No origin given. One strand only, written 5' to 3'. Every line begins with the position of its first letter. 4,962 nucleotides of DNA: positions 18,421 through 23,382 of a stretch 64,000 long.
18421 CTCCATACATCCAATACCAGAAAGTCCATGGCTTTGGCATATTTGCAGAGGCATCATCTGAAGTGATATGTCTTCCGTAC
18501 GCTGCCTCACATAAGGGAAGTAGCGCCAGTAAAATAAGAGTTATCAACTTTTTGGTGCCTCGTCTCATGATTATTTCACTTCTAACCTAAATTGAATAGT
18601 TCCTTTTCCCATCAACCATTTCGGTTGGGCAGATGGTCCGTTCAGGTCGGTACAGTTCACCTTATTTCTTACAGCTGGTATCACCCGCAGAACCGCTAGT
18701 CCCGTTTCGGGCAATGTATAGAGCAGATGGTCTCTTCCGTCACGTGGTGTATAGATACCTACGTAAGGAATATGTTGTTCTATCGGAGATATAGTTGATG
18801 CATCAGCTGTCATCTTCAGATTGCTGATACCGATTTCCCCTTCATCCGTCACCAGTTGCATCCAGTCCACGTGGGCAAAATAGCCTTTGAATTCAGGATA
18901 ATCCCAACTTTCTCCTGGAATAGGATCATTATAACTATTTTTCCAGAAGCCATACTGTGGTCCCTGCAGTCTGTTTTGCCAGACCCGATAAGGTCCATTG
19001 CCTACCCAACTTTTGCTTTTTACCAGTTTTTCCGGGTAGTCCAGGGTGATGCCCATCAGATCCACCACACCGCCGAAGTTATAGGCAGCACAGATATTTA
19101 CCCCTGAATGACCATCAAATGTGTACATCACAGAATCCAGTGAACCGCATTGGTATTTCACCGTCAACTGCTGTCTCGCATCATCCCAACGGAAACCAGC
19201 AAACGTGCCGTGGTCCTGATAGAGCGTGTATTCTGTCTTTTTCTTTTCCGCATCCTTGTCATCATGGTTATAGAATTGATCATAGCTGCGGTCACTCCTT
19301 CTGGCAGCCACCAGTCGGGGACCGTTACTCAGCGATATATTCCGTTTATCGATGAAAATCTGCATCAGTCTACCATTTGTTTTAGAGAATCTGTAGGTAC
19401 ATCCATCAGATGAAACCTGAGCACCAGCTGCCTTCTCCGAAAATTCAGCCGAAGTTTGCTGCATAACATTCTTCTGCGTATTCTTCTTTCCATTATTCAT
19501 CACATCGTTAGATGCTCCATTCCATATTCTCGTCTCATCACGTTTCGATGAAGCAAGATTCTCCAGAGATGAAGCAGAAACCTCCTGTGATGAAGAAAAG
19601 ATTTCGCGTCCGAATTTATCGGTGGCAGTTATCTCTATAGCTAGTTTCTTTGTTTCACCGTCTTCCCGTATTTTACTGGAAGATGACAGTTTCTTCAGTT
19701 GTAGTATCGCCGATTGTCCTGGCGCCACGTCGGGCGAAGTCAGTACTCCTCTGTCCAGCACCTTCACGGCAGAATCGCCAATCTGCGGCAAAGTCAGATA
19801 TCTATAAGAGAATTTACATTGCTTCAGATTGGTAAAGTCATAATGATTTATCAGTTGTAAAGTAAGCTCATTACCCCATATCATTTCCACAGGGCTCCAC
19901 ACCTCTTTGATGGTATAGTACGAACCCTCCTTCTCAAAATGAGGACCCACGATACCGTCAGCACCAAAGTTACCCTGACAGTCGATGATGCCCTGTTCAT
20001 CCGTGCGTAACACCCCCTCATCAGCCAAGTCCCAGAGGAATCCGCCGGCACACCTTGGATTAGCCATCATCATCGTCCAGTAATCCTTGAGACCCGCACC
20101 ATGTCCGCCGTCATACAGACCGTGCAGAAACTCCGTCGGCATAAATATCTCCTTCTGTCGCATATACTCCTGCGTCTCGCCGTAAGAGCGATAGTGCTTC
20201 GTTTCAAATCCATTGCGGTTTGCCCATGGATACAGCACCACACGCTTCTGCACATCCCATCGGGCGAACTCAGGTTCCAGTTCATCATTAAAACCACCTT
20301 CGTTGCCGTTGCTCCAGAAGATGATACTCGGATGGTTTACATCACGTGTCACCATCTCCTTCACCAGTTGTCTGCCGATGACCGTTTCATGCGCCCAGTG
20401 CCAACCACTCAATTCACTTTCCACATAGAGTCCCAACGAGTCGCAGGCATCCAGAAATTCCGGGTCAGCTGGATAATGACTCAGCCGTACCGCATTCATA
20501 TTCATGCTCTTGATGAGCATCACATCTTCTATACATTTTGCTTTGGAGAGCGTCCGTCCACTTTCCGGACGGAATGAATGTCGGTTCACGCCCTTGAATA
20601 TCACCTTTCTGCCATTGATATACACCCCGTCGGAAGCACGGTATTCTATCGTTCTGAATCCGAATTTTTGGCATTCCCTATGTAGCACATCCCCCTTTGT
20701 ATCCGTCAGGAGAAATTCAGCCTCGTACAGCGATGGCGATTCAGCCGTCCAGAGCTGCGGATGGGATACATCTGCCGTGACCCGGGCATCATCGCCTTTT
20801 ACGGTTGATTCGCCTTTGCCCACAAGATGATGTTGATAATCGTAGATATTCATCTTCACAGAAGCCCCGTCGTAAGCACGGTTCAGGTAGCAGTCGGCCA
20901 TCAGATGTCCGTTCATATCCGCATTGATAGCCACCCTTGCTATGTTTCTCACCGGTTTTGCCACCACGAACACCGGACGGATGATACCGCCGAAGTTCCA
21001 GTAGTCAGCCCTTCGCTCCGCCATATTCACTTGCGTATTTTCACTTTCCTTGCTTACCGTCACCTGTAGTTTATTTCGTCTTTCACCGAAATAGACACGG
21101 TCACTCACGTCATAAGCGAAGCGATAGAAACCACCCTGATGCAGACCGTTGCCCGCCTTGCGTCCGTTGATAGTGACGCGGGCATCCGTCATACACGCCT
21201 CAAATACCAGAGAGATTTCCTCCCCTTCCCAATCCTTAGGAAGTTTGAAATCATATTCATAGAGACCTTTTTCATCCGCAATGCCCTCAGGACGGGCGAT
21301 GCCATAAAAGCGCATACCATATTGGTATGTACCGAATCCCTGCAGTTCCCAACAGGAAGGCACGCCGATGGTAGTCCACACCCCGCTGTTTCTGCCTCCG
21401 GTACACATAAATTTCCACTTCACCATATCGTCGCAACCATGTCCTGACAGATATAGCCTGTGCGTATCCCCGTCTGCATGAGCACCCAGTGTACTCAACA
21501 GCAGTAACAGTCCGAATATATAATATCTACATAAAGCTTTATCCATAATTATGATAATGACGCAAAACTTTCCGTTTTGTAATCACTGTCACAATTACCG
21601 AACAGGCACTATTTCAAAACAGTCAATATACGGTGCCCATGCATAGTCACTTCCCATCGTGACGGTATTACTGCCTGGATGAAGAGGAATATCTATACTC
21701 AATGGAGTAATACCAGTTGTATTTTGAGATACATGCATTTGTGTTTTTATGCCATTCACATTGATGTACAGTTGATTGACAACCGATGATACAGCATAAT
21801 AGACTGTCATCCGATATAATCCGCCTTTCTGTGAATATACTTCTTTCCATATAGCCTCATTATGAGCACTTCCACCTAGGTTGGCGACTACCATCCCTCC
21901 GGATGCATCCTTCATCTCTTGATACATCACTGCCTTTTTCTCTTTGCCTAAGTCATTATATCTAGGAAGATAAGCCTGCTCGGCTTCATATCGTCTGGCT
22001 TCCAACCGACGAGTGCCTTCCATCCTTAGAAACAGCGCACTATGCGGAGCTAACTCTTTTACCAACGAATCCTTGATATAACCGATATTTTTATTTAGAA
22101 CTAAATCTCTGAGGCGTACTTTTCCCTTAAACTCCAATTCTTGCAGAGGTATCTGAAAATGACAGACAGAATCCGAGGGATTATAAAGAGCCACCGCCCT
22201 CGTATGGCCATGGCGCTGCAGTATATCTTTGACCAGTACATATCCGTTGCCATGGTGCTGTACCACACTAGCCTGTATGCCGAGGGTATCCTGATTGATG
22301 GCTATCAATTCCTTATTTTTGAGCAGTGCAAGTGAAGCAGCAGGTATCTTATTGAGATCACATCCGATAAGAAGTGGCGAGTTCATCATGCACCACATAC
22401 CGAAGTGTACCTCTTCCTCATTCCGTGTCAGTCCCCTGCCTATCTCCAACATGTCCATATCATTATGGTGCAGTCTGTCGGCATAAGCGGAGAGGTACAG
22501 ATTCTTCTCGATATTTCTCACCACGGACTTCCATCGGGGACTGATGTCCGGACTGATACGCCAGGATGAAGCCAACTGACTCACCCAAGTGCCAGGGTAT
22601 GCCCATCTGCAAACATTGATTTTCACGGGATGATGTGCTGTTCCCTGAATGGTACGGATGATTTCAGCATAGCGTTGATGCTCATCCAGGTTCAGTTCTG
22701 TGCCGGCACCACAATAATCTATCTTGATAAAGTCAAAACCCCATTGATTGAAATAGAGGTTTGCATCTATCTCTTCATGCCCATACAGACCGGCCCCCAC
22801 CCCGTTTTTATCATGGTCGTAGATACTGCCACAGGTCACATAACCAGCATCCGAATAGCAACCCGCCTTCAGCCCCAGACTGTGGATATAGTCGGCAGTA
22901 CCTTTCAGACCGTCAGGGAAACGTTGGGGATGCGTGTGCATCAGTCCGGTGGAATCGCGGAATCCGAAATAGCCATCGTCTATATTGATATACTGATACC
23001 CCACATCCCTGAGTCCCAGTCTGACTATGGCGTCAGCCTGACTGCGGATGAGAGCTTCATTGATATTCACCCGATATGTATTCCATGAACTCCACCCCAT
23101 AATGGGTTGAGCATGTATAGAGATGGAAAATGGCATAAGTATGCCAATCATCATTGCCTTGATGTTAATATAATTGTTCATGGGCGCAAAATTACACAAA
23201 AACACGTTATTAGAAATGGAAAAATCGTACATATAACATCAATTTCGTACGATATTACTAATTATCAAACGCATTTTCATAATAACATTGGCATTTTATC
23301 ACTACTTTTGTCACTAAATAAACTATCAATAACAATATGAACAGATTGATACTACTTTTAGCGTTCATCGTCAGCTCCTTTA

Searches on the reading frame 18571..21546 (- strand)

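Call 37: search_protein_families(library=pfam, proteins=[window:18571-21546:-])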
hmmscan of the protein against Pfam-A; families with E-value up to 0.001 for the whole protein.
window:18571-21546:- (991 aa): 6 families
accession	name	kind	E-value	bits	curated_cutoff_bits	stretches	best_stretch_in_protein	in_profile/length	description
PF02836.23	Glyco_hydro_2_C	-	1.2e-33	117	21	1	308-519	8-254/302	Glycosyl hydrolases family 2, TIM barrel domain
PF02837.24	Glyco_hydro_2_N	-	7.1e-16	59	28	1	58-198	32-169/169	Glycosyl hydrolases family 2, sugar binding domain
PF00703.27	Glyco_hydro_2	-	8.9e-10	39.8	23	1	229-298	37-109/109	Glycosyl hydrolases family 2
PF22666.2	Glyco_hydro_2_N2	-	1.7e-06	28.7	27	1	88-184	44-136/167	Glycosyl hydrolase 2 galactose-binding domain-like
PF16353.11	LacZ_4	-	6.5e-06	26.8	27.3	1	564-624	2-54/87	Beta-galactosidase, domain 4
PF02929.23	Bgal_small_N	-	1.2e-05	25.6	25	1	713-914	2-186/248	Beta galactosidase small chain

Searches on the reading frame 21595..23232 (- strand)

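Call 37: search_protein_families(library=pfam, proteins=[window:21595-23232:-])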
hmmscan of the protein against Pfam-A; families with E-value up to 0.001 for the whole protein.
window:21595-23232:- (545 aa): 2 families
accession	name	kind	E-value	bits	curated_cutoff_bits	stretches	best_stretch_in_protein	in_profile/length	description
PF16499.11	Melibiase_2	-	8.5e-42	143.8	23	1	43-315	2-284/284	Alpha galactosidase A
PF02065.24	Melibiase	-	5.1e-05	22.8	27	1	40-133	39-130/347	Melibiase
